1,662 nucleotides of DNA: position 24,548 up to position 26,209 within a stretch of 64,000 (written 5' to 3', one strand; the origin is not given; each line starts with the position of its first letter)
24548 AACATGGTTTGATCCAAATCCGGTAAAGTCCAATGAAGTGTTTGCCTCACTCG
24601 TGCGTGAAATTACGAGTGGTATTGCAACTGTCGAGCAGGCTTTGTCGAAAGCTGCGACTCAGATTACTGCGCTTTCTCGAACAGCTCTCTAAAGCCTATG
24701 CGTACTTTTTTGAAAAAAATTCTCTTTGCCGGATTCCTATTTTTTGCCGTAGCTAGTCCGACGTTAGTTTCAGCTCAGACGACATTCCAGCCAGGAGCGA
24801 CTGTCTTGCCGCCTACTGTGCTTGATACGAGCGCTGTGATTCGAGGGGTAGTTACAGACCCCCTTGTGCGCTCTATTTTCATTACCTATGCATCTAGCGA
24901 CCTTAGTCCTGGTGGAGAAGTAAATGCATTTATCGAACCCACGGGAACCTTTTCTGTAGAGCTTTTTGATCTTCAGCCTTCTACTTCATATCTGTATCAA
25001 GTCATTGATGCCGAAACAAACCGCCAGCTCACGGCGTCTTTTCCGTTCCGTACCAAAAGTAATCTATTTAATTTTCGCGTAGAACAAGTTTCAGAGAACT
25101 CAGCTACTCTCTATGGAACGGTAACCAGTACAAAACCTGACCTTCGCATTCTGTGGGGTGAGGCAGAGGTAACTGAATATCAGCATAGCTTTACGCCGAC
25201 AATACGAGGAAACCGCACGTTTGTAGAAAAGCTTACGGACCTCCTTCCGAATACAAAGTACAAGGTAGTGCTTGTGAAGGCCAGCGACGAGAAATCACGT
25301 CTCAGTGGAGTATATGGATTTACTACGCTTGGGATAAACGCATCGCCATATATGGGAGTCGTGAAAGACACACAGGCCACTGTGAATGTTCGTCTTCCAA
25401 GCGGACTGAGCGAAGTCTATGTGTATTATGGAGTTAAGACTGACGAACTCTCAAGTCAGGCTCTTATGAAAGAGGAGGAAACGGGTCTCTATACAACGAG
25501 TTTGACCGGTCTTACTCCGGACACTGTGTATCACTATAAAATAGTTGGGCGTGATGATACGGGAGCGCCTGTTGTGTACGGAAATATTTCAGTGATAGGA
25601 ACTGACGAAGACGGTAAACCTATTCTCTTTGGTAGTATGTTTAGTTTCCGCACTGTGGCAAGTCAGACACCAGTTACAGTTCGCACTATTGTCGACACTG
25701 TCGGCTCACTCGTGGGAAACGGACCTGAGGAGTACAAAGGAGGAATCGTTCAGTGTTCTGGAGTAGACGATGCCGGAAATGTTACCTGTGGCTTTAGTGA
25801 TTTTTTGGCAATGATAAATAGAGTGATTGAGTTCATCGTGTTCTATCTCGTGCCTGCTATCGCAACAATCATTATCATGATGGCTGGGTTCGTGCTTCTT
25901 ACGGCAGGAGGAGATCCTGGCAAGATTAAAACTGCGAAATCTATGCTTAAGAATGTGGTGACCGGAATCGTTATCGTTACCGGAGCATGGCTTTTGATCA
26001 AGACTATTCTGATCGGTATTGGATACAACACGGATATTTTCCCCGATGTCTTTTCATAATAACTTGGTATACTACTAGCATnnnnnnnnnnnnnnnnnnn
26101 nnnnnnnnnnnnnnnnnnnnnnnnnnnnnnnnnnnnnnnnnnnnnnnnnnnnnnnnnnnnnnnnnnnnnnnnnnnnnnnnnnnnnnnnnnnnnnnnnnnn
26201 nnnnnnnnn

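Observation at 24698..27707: Tandem array of four VirB2/TrbC-type pilin-like small proteins plus a large secreted fusion carrying the same module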

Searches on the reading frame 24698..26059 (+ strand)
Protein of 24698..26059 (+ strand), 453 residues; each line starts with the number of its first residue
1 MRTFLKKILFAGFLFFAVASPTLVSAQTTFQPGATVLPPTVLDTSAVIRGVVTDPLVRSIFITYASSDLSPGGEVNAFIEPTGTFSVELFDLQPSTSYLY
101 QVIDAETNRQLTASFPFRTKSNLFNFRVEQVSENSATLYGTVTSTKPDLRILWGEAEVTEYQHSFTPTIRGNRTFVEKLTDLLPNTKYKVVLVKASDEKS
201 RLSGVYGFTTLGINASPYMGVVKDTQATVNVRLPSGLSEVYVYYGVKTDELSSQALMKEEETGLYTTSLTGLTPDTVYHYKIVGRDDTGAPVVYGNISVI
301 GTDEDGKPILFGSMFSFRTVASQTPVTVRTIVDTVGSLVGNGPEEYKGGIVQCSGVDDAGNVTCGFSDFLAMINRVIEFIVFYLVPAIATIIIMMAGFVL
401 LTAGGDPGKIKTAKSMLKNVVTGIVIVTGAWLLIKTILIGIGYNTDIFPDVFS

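Call 3: search_protein_families(library=pfam, proteins=[window:24698-26059:+], max_evalue=1)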
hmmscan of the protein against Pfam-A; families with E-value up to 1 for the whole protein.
window:24698-26059:+ (453 aa): 9 families
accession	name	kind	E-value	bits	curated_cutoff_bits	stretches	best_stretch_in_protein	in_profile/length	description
PF16656.11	Pur_ac_phosph_N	-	5.2e-13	49.8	30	3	224-285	12-81/93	Purple acid Phosphatase, N-terminal domain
PF18895.5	T4SS_pilin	-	6.4e-08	33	26.6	1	380-436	15-70/71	Type IV secretion system pilin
PF00041.27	fn3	-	5.4e-06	27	25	0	157-196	28-70/84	Fibronectin type III domain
PF16655.11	PhoD_N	-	0.0011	20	30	0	254-285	48-79/90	PhoD-like phosphatase, N-terminal domain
PF22986.3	Fn3_ELFN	-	0.0032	17.8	27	0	222-283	9-67/85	ELFN1/ELFN2, fibronectin type-III domain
PF04956.18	TrbC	-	0.011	16.3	27.9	1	368-434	36-95/98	TrbC/VIRB2 pilin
PF25077.1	DUF7800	-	0.081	13.5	27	1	216-283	7-70/89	Domain of unknown function (DUF7800)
PF20522.3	DUF6737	-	0.1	13.2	27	1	420-442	16-38/57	Domain of unknown function (DUF6737)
PF15102.11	TMEM154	-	0.25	11.6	30.3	1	377-402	61-86/153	TMEM154 protein family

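Call 4: search_protein_families(library=ncbifam, proteins=[window:24698-26059:+], max_evalue=1)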
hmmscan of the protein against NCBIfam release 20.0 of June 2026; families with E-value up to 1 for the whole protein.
window:24698-26059:+ (453 aa): 1 family
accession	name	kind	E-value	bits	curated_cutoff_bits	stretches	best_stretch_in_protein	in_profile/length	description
NF045849.1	ICE_MMCAP2_0565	equivalog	0.0047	16.6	40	1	380-437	18-76/80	Mbov_0395 family pilin-like conjugal transfer protein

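Call 12: find_encoding_contigs(protein=window:24698-26059:+, flank=10000, max_places=6)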
Protein window:24698-26059:+ (453 aa): 4 contigs read that carry it; 3 places shown.
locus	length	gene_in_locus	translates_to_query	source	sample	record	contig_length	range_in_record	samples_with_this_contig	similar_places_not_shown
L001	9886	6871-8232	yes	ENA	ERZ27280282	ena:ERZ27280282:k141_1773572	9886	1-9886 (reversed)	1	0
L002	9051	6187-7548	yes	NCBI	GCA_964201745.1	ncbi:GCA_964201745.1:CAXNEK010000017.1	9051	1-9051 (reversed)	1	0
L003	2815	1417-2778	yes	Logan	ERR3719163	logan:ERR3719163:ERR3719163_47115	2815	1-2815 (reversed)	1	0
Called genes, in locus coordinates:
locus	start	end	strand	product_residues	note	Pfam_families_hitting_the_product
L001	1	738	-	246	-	?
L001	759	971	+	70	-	-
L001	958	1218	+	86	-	-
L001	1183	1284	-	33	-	-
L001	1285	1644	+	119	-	-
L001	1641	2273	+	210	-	PF13483:Lactamase_B_3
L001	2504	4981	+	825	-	PF00521:DNA_topoisoIV, PF03989:DNA_gyraseA_C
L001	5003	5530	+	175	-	PF01209:Ubie_methyltran (weak), PF13847:Methyltransf_31, PF08241:Methyltransf_11, PF08242:Methyltransf_12, PF13649:Methyltransf_25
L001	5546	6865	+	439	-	PF01547:SBP_bac_1, PF13416:SBP_bac_8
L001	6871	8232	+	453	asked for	PF00041:fn3 (faint), PF16656:Pur_ac_phosph_N (faint), PF18895:T4SS_pilin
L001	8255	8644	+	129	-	PF18895:T4SS_pilin (weak)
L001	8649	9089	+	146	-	-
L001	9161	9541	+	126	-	PF18895:T4SS_pilin (weak)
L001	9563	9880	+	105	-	-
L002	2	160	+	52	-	?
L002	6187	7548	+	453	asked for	PF00041:fn3 (faint), PF16656:Pur_ac_phosph_N (faint), PF18895:T4SS_pilin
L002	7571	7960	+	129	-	PF18895:T4SS_pilin (weak)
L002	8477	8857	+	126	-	PF18895:T4SS_pilin (weak)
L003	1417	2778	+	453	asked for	PF00041:fn3 (faint), PF16656:Pur_ac_phosph_N (faint), PF18895:T4SS_pilin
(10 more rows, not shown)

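Call 17: find_homologous_proteins(query=window:24698-26059:+, max_evalue=0.001)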
Query window:24698-26059:+ (453 aa): 8 proteins with E <= 0.001 among 8000 candidates.
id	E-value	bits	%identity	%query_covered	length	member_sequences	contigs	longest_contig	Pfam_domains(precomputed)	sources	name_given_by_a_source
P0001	1.4e-292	988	100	100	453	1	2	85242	PF18895.6,PF00041.28,PF16656.12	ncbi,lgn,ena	-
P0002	4.8e-210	716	73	100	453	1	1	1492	PF18895.6,PF00041.28,PF16656.12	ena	-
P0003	8.3e-193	659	67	100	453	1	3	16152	PF23376.2,PF18895.6,PF00041.28,PF26747.1,PF16656.12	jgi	jgi:hypothetical protein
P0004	3.0e-124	434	47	99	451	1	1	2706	PF00041.28,PF16656.12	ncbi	-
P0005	2.0e-121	424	48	92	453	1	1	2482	PF00041.28,PF16656.12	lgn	-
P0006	1.3e-78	283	39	92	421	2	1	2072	PF18895.6,PF00041.28,PF16656.12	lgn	-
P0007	3.0e-75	272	38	99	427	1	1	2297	PF16656.12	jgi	jgi:hypothetical protein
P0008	8.3e-69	251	39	99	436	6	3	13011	PF18895.6,PF16656.12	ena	-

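Call 19: find_encoding_contigs(protein=P0003, flank=10000, max_places=3)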
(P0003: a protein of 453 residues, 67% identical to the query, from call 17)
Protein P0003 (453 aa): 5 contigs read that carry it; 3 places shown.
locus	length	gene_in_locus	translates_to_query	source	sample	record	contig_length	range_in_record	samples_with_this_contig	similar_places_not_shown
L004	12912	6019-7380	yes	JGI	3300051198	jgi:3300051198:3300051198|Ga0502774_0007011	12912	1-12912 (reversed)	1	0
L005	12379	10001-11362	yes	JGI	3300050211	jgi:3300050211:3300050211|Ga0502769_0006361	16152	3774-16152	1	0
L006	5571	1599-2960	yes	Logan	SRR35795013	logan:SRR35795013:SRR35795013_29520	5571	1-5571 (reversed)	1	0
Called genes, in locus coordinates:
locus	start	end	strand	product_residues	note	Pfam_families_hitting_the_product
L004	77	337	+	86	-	-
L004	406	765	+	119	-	-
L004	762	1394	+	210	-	PF13483:Lactamase_B_3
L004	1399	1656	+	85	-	-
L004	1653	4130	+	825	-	PF00521:DNA_topoisoIV, PF03989:DNA_gyraseA_C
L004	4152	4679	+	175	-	PF00891:Methyltransf_2 (weak), PF01209:Ubie_methyltran, PF13847:Methyltransf_31, PF02390:Methyltransf_4 (weak), PF08241:Methyltransf_11, PF08242:Methyltransf_12, PF13649:Methyltransf_25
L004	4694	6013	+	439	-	PF01547:SBP_bac_1, PF13416:SBP_bac_8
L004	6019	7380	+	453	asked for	PF00041:fn3 (faint), PF16656:Pur_ac_phosph_N (faint), PF26747:Ig-like_AcrB (faint), PF23376:Fn3_VIN3 (faint), PF18895:T4SS_pilin (weak)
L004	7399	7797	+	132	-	PF18895:T4SS_pilin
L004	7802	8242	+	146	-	-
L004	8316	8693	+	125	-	PF18895:T4SS_pilin (weak)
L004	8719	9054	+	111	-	-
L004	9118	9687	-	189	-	-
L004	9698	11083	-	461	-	-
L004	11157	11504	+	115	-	-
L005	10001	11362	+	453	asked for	PF00041:fn3 (faint), PF16656:Pur_ac_phosph_N (faint), PF26747:Ig-like_AcrB (faint), PF23376:Fn3_VIN3 (faint), PF18895:T4SS_pilin (weak)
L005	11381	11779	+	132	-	PF18895:T4SS_pilin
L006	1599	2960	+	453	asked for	PF00041:fn3 (faint), PF16656:Pur_ac_phosph_N (faint), PF26747:Ig-like_AcrB (faint), PF23376:Fn3_VIN3 (faint), PF18895:T4SS_pilin (weak)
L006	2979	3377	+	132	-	PF18895:T4SS_pilin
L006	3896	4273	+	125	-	PF18895:T4SS_pilin (weak)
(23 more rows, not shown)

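Call 20: find_encoding_contigs(protein=P0008, flank=10000, max_places=3)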
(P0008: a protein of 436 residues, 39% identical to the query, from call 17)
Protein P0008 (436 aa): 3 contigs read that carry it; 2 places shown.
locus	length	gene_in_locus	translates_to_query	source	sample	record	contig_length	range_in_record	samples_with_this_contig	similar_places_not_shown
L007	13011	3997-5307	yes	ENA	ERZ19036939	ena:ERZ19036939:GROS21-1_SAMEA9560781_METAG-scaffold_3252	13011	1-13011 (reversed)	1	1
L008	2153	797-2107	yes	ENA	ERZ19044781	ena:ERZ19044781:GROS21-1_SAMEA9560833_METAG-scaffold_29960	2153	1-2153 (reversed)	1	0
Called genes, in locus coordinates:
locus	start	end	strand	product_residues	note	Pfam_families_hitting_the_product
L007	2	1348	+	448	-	?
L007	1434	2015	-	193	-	-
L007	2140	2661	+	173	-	PF01209:Ubie_methyltran, PF08241:Methyltransf_11, PF13649:Methyltransf_25, PF13847:Methyltransf_31, PF08242:Methyltransf_12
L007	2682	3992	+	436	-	-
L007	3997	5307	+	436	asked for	PF16656:Pur_ac_phosph_N (weak), PF18895:T4SS_pilin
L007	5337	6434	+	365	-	PF18895:T4SS_pilin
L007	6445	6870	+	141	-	-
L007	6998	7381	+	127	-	PF18895:T4SS_pilin (weak)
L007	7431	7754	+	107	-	-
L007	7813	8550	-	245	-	PF22251:PFF1_TM (faint)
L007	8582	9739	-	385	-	-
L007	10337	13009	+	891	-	?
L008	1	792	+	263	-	?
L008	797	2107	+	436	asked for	PF16656:Pur_ac_phosph_N (weak), PF18895:T4SS_pilin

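Call 49: search_protein_representatives(alignment_id=A4)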
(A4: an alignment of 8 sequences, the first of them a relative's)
Query: 8 sequences, 450 profile positions. Proteins with E-value up to 0.001 (for the whole library): 23551; up to 1e-10: 3559; up to 1e-30: 73. The best 150 are listed.
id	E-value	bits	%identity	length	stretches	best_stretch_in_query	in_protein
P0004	2.2e-222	754.9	-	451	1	1-450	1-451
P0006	2.5e-181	619.6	-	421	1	16-449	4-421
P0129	2.8e-145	500.7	-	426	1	13-449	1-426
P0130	3.2e-109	381.9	-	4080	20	29-292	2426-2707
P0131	3.1e-103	362.2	-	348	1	115-447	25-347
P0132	9.8e-85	301.2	-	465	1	11-449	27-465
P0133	1.3e-82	294.2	-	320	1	117-449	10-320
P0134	2.7e-78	280.0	-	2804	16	30-291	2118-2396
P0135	2.1e-74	267.1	-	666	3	55-449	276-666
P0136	1.9e-71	257.4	-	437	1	3-449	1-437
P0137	9.8e-71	255.1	-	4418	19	34-287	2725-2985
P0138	1.3e-69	251.3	-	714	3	53-449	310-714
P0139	9.6e-68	245.2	-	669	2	23-442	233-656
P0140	2.7e-66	240.4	-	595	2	25-449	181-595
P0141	4.9e-65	236.3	-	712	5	242-441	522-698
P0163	3.2e-43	164.4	-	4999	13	5-284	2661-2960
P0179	6.9e-35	136.9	-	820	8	367-434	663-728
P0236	1.4e-27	112.8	-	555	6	360-434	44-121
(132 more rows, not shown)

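Call 51: predict_structure(alignment_id=A4)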
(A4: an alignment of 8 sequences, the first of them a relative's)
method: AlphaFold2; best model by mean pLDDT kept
length: 453 residues; sequences in the alignment: 8
mean_pLDDT: 73.4   pTM: 0.48
mean pLDDT of the five models: 73.4, 72.0, 71.9, 70.1, 69.7
residues with pLDDT >= 90: 76; 70-90: 236; 50-70: 66; < 50: 75
segments of 3 or more residues with pLDDT < 50: 1-3, 12-29, 296-303, 306-311, 325-351, 444-453
pLDDT, mean of each block of 10 residues (from residue 1): 50 40 34 81 90 86 82 84 88 89 89 90 86 88 88 84 91 90 83 90 87 72 85 78 85 89 88 88 68 54 43 71 50 28 35 52 60 70 76 80 74 81 80 70 49 34
secondary structure, 60 per line:
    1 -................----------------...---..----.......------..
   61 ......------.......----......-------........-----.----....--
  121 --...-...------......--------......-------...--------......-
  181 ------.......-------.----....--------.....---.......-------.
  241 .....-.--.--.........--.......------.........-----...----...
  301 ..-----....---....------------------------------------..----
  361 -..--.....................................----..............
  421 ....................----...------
elements in order: H2-17 E34-36 E46-52 E59-66 E73-79 E84-89 E97-104 E115-118 E127-129 E136-141 E150-155 E163-165 E174-179 E187-193 E206-209 E218-222 E226-232 E240-245 E253-261 E264-270 E277-285 E291-293 E298-302 E308-311 E315-318 H366-402 H407-440

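Call 54: find_encoding_contigs(protein=P0236, flank=10000, max_places=2)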
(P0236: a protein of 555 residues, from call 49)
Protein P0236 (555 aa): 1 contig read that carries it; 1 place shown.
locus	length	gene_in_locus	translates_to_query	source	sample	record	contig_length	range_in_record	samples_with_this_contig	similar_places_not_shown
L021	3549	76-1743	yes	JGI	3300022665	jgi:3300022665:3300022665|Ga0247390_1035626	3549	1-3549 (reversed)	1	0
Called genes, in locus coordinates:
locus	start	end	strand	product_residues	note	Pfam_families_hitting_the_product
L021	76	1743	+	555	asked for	PF02322:Cyt_bd_oxida_II (faint), PF18895:T4SS_pilin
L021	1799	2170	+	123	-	PF18895:T4SS_pilin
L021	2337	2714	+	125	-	PF18895:T4SS_pilin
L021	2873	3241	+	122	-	PF18895:T4SS_pilin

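Call 55: find_encoding_contigs(protein=P0179, flank=10000, max_places=2)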
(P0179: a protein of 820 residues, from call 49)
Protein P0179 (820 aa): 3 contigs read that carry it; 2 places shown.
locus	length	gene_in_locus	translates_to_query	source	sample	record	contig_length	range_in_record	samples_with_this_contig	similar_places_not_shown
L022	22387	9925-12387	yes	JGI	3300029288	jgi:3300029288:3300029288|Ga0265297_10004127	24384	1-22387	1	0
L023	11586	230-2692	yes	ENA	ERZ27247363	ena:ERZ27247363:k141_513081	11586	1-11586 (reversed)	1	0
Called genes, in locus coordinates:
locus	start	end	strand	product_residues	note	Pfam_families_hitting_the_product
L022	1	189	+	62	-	?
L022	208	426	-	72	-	-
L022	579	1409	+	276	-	-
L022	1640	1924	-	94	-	-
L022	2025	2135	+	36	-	-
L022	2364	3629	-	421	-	PF01368:DHH, PF02272:DHHA1 (weak)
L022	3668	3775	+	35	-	-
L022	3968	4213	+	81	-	PF01783:Ribosomal_L32p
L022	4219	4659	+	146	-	PF01029:NusB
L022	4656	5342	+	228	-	PF22935:RM44_endonuclase (faint), PF14622:Ribonucleas_3_3, PF00636:Ribonuclease_3, PF00035:dsrm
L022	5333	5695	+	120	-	PF02033:RBFA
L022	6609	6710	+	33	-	-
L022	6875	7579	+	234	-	PF28597:T2SSF_N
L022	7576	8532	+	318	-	PF18075:FtsX_ECD, PF02687:FtsX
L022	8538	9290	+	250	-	PF11967:RecO_N, PF02565:RecO_C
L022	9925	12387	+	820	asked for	PF04956:TrbC (faint), PF18895:T4SS_pilin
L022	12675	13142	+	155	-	PF18895:T4SS_pilin (weak)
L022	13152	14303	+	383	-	PF18895:T4SS_pilin, PF00801:PKD (weak)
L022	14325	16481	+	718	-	PF00801:PKD, PF18911:PKD_4, PF18911:PKD_4, PF00801:PKD, PF18911:PKD_4, PF18911:PKD_4, PF00801:PKD, PF18911:PKD_4, +13 more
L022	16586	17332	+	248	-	PF02811:PHP (weak)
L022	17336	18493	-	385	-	PF04932:Wzy_C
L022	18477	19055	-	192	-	PF23023:Anti-Pycsar_Apyc1 (weak), PF00753:Lactamase_B, PF13483:Lactamase_B_3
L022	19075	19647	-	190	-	PF02482:Ribosomal_S30AE, PF16321:Ribosom_S30AE_C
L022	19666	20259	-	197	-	PF12917:YfbR-like, PF13023:HD_3, PF01966:HD (weak)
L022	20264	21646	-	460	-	PF08529:NusA_N, PF14520:HHH_5 (faint), PF13184:KH_NusA_1st, PF26594:KH_NusA_2nd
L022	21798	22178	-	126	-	PF01035:DNA_binding_1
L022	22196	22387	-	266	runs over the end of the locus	-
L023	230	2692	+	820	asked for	PF04956:TrbC (faint), PF18895:T4SS_pilin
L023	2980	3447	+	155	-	PF18895:T4SS_pilin (weak)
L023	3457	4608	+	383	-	PF18895:T4SS_pilin, PF00801:PKD (weak)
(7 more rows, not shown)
